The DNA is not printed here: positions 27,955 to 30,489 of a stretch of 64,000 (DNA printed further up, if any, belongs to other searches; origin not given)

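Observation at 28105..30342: Unusual fusion of a GT4 glycosyltransferase to an alpha/alpha-toroid domain with QW-like repeats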

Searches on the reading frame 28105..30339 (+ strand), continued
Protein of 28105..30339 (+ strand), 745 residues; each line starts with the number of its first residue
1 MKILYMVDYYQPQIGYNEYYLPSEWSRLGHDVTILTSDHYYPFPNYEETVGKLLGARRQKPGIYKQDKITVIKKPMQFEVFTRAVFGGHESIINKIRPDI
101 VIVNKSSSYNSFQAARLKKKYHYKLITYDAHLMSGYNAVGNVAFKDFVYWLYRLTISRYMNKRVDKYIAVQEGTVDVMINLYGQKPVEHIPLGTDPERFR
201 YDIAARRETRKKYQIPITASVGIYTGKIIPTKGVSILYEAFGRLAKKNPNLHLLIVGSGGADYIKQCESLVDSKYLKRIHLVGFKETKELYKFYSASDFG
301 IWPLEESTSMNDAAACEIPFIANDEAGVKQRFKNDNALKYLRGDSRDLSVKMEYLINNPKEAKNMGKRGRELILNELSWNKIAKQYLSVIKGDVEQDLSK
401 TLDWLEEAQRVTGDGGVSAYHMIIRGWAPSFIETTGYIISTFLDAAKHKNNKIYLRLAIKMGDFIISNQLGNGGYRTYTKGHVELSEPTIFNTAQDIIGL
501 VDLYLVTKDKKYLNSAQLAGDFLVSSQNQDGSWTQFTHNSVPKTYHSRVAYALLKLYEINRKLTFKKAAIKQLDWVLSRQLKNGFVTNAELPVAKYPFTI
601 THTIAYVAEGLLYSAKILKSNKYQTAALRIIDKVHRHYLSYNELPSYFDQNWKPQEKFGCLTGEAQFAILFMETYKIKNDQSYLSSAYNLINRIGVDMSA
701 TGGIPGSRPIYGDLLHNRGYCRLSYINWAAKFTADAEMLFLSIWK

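Call 80: search_protein_families(library=pfam, proteins=[L048:5390-6715:+, L048:9641-10648:+, L048:10638-11399:+, L048:11408-12094:+, L050:5620-6735:+, L050:9028-10551:+, L050:10640-11881:+, L049:5265-7802:+, L049:8990-9811:+, L054:9041-10324:+], max_evalue=0.00001)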
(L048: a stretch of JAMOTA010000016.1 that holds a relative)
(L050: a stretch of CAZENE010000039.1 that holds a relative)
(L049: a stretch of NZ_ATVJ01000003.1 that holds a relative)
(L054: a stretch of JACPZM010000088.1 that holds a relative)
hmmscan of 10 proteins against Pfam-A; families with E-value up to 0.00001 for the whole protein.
L048:5390-6715:+ (442 aa): 5 families
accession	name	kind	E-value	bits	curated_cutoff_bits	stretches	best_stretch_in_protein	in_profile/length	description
PF00483.29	NTP_transferase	-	1.5e-53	182.3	21.2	1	3-270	2-242/245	Nucleotidyl transferase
PF01050.24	MannoseP_isomer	-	1.9e-47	160.6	23.6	1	325-435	6-116/116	Mannose-6-phosphate isomerase C-terminal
PF07883.17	Cupin_2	-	7.5e-10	38.8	27.2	1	361-419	10-69/70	Cupin domain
PF22640.1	ManC_GMP_beta-helix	-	4.4e-09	36.6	27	1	272-317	9-55/55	MannoseP isomerase/GMP-like beta-helix domain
PF12804.13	NTP_transf_3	-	3.3e-06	27.8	27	1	4-120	2-111/160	MobA-like NTP transferase domain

L048:9641-10648:+ (336 aa): 1 family
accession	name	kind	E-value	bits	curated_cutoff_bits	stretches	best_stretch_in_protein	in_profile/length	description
PF01467.32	CTP_transf_like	-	8e-08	33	21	1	7-49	1-44/133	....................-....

L048:10638-11399:+ (254 aa): 8 families
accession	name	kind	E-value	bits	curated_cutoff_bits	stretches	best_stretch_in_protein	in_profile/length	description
PF13649.12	Methyltransf_25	-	7.6e-11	43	27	1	61-150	2-94/97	Methyltransferase domain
PF08241.18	Methyltransf_11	-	2.9e-10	41.1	21.2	1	61-156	1-94/95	Methyltransferase domain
PF05891.18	Methyltransf_PK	-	3.3e-10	40.3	27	1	9-188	9-189/218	AdoMet dependent proline di-methyltransferase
PF08242.18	Methyltransf_12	-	8.8e-10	39.6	30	1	61-154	1-97/98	Methyltransferase domain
PF05401.17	NodS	-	2.5e-08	34.5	24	1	56-153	43-140/201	Nodulation protein S (NodS)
PF13489.12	Methyltransf_23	-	3.4e-08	33.8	27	1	42-159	7-118/164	Methyltransferase domain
PF13847.12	Methyltransf_31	-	6.2e-08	32.9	27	1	55-174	2-126/145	Methyltransferase domain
PF03848.20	TehB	-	1.9e-07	31.2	20.4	1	56-167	30-141/193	Tellurite resistance protein TehB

L048:11408-12094:+ (229 aa): 1 family
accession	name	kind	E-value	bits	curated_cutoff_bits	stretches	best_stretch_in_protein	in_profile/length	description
PF01177.27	Asp_Glu_race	-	7.3e-26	91.7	31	1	9-222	1-210/211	Asp/Glu/Hydantoin racemase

L050:5620-6735:+ (372 aa): 2 families
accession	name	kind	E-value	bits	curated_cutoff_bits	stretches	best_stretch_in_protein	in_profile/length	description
PF00465.25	Fe-ADH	-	4e-36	124.6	31.3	1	15-182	1-168/168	Iron-containing alcohol dehydrogenase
PF25137.1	ADH_Fe_C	-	2.5e-24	86.5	27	1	193-299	1-107/194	Fe-containing alcohol dehydrogenase family, C-terminal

L050:9028-10551:+ (508 aa): 0 families

L050:10640-11881:+ (414 aa): 1 family
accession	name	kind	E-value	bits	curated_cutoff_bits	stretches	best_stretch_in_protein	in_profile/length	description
PF04464.20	Glyphos_transf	-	1.3e-61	209.1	22.1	1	37-407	5-366/367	CDP-Glycerol:Poly(glycerophosphate) glycerophosphotransferase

L049:5265-7802:+ (846 aa): 0 families

L049:8990-9811:+ (274 aa): 1 family
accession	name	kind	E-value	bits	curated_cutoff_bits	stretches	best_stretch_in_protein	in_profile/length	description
PF03808.19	Glyco_tran_WecG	-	1.1e-62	211.3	27.4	1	85-251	2-168/168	Glycosyl transferase WecG/TagA/CpsF family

L054:9041-10324:+ (428 aa): 0 families

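Call 89: search_protein_families(library=pfam, proteins=[L018:9131-9883:+, L016:6737-7966:+, L016:3833-4507:+, L018:6763-8001:+, L010:5337-6020:+], max_evalue=0.1)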
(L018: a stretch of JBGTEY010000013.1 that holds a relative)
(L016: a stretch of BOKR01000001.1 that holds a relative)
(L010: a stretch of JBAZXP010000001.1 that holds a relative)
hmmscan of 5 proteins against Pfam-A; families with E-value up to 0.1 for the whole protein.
L018:9131-9883:+ (251 aa): 3 families
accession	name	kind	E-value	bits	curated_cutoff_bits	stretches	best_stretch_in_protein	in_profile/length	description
PF13578.12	Methyltransf_24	-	2.8e-22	80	26.3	1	91-213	1-105/105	Methyltransferase domain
PF05711.17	TylF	-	1.2e-05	25.2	23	1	79-225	84-240/264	Macrocin-O-methyltransferase (TylF)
PF01596.23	Methyltransf_3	-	0.04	13.7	22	1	55-139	14-97/204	O-methyltransferase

L016:6737-7966:+ (410 aa): 11 families
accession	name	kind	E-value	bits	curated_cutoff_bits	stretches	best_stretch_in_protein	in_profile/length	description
PF03721.20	UDPG_MGDP_dh_N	-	2.5e-44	151.5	27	1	4-173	2-181/187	UDP-glucose/GDP-mannose dehydrogenase family, NAD binding domain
PF00984.24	UDPG_MGDP_dh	-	6e-22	78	25.4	1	194-268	2-78/94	UDP-glucose/GDP-mannose dehydrogenase family, central domain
PF03720.21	UDPG_MGDP_dh_C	-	1.6e-15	57.8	30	1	306-391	2-101/103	UDP-glucose/GDP-mannose dehydrogenase family, UDP binding domain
PF03446.21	NAD_binding_2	-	9e-06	26.2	21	1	5-124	2-100/161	NAD binding domain of 6-phosphogluconate dehydrogenase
PF02558.23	ApbA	-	0.00049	20.2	22.2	1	6-85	2-77/150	Ketopantoate reductase PanE/ApbA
PF02737.24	3HCDH_N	-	0.00075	19.9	22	1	5-44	2-41/180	3-hydroxyacyl-CoA dehydrogenase, NAD binding domain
PF01262.27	AlaDh_PNT_C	-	0.0022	17.9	23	1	4-88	30-106/214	Alanine dehydrogenase/PNT, C-terminal domain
PF01210.29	NAD_Gly3P_dh_N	-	0.0043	17.5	23.1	1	5-88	2-83/158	NAD-dependent glycerol-3-phosphate dehydrogenase N-terminus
PF02826.25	2-Hacid_dh_C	-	0.011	15.6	25.1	1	3-59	37-91/178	D-isomer specific 2-hydroxyacid dehydrogenase, NAD binding domain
PF03807.23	F420_oxidored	-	0.066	14.3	21.6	0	5-90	2-75/94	NADP oxidoreductase coenzyme F420-dependent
PF06331.17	Tfb5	-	0.069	13.6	23.5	0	273-301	38-66/67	Transcription factor TFIIH complex subunit Tfb5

L016:3833-4507:+ (225 aa): 2 families
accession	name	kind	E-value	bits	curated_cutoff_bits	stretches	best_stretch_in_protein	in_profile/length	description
PF05050.19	Methyltransf_21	-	6.6e-14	52.8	22.7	1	76-193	25-152/173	Methyltransferase FkbM domain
PF13383.12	Methyltransf_22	-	0.00018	21.6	22.4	1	39-216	72-237/252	Methyltransferase domain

L018:6763-8001:+ (413 aa): 12 families
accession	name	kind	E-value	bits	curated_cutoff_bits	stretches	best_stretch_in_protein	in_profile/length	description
PF03721.20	UDPG_MGDP_dh_N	-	8.7e-47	159.6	27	1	8-176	3-183/187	UDP-glucose/GDP-mannose dehydrogenase family, NAD binding domain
PF00984.24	UDPG_MGDP_dh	-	2.2e-23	82.6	25.4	1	196-282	2-93/94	UDP-glucose/GDP-mannose dehydrogenase family, central domain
PF03720.21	UDPG_MGDP_dh_C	-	3.9e-17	63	30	1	307-394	1-102/103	UDP-glucose/GDP-mannose dehydrogenase family, UDP binding domain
PF02558.23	ApbA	-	4.2e-05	23.6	22.2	1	10-91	3-81/150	Ketopantoate reductase PanE/ApbA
PF03446.21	NAD_binding_2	-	4.4e-05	24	21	1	10-126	4-100/161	NAD binding domain of 6-phosphogluconate dehydrogenase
PF02826.25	2-Hacid_dh_C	-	7.1e-05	22.7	25.1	1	6-62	37-91/178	D-isomer specific 2-hydroxyacid dehydrogenase, NAD binding domain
PF02737.24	3HCDH_N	-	0.0015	19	22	1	9-47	3-41/180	3-hydroxyacyl-CoA dehydrogenase, NAD binding domain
PF14339.12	DUF4394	-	0.0095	15.7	29.6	1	155-206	18-65/230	Domain of unknown function (DUF4394)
PF02254.24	TrkA_N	-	0.018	15.8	23.8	0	10-84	3-70/116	TrkA-N domain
PF00899.27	ThiF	-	0.075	12.6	28.1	0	5-41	20-55/238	ThiF family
PF01266.30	DAO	-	0.089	12.7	27.9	0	10-35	4-29/353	FAD dependent oxidoreductase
PF03435.24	Sacchrp_dh_NADP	-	0.092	13.5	25.1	0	10-87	3-79/129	Saccharopine dehydrogenase NADP binding domain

L010:5337-6020:+ (228 aa): 2 families
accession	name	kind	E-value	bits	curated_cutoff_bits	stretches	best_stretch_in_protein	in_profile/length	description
PF05050.19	Methyltransf_21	-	5.5e-17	62.9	22.7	1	70-212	22-173/173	Methyltransferase FkbM domain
PF13383.12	Methyltransf_22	-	1.3e-09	38.4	22.4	1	45-214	81-235/252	Methyltransferase domain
